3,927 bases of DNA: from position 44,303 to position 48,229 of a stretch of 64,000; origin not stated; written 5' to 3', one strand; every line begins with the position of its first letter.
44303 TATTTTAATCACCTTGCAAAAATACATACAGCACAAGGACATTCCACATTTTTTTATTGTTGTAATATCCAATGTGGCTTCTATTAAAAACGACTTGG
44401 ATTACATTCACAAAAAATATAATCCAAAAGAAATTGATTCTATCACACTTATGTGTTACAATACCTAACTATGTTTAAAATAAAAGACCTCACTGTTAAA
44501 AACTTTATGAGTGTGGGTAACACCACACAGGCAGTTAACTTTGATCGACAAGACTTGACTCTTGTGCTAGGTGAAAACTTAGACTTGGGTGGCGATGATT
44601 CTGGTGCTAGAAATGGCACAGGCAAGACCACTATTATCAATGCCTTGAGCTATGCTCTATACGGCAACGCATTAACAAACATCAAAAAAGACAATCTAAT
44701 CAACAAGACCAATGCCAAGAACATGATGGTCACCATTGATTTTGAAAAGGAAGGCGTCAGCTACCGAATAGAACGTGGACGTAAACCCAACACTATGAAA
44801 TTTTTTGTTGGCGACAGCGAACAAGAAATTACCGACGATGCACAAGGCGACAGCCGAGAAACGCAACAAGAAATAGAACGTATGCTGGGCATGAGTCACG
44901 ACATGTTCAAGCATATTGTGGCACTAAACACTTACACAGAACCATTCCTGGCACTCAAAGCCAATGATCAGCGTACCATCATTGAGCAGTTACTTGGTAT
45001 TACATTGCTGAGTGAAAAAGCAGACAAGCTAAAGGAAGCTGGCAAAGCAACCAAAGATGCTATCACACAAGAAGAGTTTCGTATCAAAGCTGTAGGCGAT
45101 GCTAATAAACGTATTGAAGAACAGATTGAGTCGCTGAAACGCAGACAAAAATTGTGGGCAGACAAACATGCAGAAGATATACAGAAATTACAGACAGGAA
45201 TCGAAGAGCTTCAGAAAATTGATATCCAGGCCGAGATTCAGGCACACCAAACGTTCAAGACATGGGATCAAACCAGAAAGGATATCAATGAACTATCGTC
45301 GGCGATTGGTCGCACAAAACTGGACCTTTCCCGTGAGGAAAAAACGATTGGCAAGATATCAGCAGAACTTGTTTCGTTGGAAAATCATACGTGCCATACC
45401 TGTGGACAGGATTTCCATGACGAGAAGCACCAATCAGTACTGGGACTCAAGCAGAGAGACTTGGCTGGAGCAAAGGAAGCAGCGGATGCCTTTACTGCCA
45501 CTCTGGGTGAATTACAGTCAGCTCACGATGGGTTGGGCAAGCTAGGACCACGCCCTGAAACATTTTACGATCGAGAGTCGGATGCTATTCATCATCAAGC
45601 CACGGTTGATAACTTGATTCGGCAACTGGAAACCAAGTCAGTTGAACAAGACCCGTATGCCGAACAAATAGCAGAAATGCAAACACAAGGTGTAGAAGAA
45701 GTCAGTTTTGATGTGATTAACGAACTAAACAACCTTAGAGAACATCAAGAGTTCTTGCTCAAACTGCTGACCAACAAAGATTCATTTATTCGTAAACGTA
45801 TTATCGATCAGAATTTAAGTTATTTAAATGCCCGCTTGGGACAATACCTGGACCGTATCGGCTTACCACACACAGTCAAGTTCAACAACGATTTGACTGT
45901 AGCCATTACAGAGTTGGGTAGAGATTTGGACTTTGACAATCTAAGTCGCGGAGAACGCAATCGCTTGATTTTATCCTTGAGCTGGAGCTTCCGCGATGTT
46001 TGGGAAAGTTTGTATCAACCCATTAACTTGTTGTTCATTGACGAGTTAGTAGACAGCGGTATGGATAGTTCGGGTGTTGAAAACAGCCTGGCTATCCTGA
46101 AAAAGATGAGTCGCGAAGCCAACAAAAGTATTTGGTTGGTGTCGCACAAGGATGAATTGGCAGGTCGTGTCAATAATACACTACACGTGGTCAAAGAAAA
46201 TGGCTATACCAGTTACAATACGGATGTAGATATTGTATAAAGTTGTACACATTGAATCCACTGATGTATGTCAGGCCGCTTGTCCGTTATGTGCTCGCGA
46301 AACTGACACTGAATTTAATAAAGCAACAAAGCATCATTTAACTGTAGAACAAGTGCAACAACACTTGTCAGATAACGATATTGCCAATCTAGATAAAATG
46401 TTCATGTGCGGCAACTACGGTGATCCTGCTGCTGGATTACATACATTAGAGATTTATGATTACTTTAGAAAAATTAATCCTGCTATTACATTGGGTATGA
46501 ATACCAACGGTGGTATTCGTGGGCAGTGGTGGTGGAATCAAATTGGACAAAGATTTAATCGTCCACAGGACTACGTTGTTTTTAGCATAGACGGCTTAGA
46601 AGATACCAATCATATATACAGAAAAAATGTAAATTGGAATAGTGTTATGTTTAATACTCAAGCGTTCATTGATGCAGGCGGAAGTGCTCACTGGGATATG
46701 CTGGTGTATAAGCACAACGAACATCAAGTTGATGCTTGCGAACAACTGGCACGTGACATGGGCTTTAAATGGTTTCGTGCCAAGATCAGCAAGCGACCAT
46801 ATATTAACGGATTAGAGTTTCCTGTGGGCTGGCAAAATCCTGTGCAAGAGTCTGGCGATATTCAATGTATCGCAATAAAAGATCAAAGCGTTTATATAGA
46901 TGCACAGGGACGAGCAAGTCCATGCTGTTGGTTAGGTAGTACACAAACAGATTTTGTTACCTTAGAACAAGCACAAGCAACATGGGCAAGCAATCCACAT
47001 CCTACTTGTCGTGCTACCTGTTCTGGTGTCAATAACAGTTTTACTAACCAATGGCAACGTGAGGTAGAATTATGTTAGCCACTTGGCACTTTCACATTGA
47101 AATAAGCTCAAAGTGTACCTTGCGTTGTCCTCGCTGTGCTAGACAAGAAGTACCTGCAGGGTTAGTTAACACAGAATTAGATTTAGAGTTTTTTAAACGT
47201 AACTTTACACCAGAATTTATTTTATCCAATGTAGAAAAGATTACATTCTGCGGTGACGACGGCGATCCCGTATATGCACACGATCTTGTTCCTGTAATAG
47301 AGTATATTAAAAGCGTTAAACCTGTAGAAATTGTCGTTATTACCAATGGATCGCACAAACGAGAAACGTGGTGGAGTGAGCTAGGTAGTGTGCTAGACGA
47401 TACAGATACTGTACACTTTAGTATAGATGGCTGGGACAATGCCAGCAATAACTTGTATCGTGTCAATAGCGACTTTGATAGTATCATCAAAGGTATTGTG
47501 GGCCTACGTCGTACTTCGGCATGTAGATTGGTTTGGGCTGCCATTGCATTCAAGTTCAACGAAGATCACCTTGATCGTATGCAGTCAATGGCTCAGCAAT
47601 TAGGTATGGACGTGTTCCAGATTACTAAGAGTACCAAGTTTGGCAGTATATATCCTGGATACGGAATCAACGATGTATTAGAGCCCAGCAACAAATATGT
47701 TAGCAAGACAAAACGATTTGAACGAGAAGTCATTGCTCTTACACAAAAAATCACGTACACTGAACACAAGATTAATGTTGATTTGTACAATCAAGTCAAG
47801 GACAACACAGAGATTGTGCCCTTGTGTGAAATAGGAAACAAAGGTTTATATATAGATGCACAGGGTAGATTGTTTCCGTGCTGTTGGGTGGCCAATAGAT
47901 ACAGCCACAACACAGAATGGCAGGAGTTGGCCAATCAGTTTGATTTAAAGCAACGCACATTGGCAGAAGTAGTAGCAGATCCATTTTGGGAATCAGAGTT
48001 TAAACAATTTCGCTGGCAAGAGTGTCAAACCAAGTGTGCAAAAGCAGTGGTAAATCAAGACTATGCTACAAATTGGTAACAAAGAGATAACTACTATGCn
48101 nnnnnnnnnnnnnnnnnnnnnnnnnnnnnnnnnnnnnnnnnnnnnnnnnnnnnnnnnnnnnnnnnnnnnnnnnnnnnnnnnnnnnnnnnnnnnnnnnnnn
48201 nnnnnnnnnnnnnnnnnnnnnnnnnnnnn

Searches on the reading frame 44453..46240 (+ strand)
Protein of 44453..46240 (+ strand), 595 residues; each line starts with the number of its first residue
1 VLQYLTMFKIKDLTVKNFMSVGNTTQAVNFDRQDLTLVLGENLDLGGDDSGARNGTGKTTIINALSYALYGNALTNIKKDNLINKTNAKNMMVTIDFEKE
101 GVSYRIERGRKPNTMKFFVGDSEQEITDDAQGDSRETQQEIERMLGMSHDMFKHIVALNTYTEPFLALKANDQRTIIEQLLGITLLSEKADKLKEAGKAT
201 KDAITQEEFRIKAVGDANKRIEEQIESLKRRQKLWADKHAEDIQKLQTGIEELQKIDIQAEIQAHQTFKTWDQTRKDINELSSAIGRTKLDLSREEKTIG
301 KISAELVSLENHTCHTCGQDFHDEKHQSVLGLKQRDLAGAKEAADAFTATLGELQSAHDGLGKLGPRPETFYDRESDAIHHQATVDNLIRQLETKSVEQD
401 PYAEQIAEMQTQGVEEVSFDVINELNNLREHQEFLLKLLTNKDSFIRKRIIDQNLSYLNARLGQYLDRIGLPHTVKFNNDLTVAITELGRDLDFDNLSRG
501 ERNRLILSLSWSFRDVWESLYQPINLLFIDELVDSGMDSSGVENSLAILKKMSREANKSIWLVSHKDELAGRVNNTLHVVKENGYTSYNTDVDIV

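Call 4: search_protein_families(library=pfam, proteins=[window:44453-46240:+], max_evalue=0.01)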
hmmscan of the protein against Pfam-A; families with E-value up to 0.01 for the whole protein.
window:44453-46240:+ (595 aa): 2 families
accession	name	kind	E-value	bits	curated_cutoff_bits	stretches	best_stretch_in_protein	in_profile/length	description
PF13476.12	AAA_23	-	2.5e-12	48.3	27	1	13-229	2-197/201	AAA domain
PF02463.25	SMC_N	-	2.3e-11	44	40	1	10-584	2-217/220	RecF/RecN/SMC N terminal domain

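Call 5: search_protein_families(library=phrogs, proteins=[window:44453-46240:+], max_evalue=0.01)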
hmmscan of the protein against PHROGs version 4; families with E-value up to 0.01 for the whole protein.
window:44453-46240:+ (595 aa): 4 families
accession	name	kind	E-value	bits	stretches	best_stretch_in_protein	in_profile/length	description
phrog_77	-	DNA, RNA and nucleotide metabolism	2.6e-101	341.7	1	6-590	294-954/967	SbcC-like subunit of palindrome specific endonuclease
phrog_21388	-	DNA, RNA and nucleotide metabolism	9.3e-24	84.9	1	7-122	1-115/126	exonuclease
phrog_19980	-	unknown function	1.1e-10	41.5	1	54-215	36-218/1068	-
phrog_4747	-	unknown function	0.0083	16.2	0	53-283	30-234/610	-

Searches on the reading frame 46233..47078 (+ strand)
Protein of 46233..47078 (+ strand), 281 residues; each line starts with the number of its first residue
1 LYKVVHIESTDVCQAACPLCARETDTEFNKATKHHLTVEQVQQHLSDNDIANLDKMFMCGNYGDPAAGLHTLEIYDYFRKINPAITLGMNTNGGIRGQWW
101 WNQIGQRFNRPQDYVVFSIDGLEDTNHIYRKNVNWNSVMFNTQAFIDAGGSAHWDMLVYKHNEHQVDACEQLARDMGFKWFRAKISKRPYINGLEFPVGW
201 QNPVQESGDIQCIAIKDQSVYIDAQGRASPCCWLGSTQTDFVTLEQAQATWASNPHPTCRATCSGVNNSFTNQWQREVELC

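Call 4: search_protein_families(library=pfam, proteins=[window:46233-47078:+], max_evalue=0.01)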
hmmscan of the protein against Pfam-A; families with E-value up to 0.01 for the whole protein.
window:46233-47078:+ (281 aa): 1 family
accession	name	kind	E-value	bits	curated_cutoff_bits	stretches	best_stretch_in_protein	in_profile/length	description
PF04055.27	Radical_SAM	-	1e-05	26.2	29.5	1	7-163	1-154/166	Radical SAM superfamily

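Call 5: search_protein_families(library=phrogs, proteins=[window:46233-47078:+], max_evalue=0.01)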
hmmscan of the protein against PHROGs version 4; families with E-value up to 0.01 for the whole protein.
window:46233-47078:+ (281 aa): 1 family
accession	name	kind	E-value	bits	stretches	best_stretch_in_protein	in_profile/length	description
phrog_21308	-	other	4.5e-18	65.7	1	3-235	413-658/735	radical SAM domain-containing protein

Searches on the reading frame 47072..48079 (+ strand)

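Call 4: search_protein_families(library=pfam, proteins=[window:47072-48079:+], max_evalue=0.01)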
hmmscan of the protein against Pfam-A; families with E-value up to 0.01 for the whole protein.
window:47072-48079:+ (335 aa): 2 families
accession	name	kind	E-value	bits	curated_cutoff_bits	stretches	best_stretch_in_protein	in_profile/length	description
PF04055.27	Radical_SAM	-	4.5e-05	24.1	29.5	1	9-144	1-135/166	Radical SAM superfamily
PF13186.11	SPASM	-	0.00032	21.4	21.5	1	252-322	1-66/67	Iron-sulfur cluster-binding domain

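Call 5: search_protein_families(library=phrogs, proteins=[window:47072-48079:+], max_evalue=0.01)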
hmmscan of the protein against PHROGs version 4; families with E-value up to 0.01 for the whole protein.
window:47072-48079:+ (335 aa): 2 families
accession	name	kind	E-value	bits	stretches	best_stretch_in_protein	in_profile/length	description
phrog_21308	-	other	1.7e-22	80.4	1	12-280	420-664/735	radical SAM domain-containing protein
phrog_1802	-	other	9.5e-06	25.7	1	4-135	43-179/556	radical SAM domain-containing protein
